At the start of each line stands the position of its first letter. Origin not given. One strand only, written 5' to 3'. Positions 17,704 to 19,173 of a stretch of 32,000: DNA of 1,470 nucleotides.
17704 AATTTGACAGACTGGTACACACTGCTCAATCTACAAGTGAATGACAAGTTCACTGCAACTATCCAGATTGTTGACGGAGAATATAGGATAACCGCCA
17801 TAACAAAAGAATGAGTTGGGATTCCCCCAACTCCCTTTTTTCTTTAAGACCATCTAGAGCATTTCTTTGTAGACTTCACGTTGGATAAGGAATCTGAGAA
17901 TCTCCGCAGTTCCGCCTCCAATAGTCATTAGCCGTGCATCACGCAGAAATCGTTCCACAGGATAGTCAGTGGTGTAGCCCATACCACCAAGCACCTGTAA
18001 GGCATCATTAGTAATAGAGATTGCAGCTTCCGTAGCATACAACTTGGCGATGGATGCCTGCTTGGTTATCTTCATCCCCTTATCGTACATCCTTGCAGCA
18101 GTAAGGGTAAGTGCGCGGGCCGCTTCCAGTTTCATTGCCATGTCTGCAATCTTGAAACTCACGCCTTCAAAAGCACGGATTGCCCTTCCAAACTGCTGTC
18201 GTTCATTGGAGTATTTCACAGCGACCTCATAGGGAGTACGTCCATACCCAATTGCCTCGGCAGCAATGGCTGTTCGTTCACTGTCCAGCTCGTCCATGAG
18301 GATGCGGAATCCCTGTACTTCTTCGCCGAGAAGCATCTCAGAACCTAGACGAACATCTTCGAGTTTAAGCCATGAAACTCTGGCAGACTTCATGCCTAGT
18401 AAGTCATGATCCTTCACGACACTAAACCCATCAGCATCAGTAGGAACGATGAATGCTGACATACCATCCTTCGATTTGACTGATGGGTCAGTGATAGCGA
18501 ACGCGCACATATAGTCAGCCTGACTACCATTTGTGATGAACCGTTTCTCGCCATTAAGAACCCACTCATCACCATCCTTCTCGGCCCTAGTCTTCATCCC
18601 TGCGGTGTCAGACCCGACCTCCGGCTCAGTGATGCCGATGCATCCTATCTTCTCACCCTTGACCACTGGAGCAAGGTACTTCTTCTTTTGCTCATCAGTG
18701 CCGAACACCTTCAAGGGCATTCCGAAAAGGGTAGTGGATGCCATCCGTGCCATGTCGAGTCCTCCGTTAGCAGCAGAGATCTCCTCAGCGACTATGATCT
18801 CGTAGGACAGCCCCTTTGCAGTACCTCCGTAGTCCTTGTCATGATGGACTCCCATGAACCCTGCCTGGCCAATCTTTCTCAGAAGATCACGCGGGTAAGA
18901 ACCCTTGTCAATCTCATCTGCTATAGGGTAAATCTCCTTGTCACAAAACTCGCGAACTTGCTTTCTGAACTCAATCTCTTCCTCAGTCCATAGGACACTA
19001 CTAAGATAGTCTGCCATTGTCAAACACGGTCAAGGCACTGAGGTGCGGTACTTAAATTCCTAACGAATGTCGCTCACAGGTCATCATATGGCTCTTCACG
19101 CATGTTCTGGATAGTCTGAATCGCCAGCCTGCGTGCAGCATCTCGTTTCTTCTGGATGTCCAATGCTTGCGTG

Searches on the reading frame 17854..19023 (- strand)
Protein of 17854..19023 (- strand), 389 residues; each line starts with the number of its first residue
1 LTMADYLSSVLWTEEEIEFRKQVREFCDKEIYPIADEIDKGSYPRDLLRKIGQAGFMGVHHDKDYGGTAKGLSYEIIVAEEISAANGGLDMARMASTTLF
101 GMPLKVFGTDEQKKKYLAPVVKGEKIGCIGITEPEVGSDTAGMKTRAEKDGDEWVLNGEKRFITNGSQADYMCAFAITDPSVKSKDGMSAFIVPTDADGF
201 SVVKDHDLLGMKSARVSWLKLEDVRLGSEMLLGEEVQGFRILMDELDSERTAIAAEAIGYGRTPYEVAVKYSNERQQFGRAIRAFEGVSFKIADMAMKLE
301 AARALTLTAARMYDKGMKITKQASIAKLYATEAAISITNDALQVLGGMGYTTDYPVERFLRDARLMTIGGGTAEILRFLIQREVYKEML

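Call 76: search_protein_families(library=pfam, proteins=[window:17854-19023:-], max_evalue=0.00001)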
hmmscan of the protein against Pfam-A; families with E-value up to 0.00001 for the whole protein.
window:17854-19023:- (389 aa): 4 families
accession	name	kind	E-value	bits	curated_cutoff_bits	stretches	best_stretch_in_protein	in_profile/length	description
PF00441.29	Acyl-CoA_dh_1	-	1.1e-46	159.2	22.4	1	237-384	2-149/150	Acyl-CoA dehydrogenase, C-terminal domain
PF02771.21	Acyl-CoA_dh_N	-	3e-31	108.5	22.9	1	13-124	1-113/113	Acyl-CoA dehydrogenase, N-terminal domain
PF02770.24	Acyl-CoA_dh_M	-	2.3e-25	89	33.3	1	128-224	1-97/97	Acyl-CoA dehydrogenase, middle domain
PF08028.16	Acyl-CoA_dh_2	-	5.5e-20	72.5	22.7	1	252-367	2-127/134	Acyl-CoA dehydrogenase, C-terminal domain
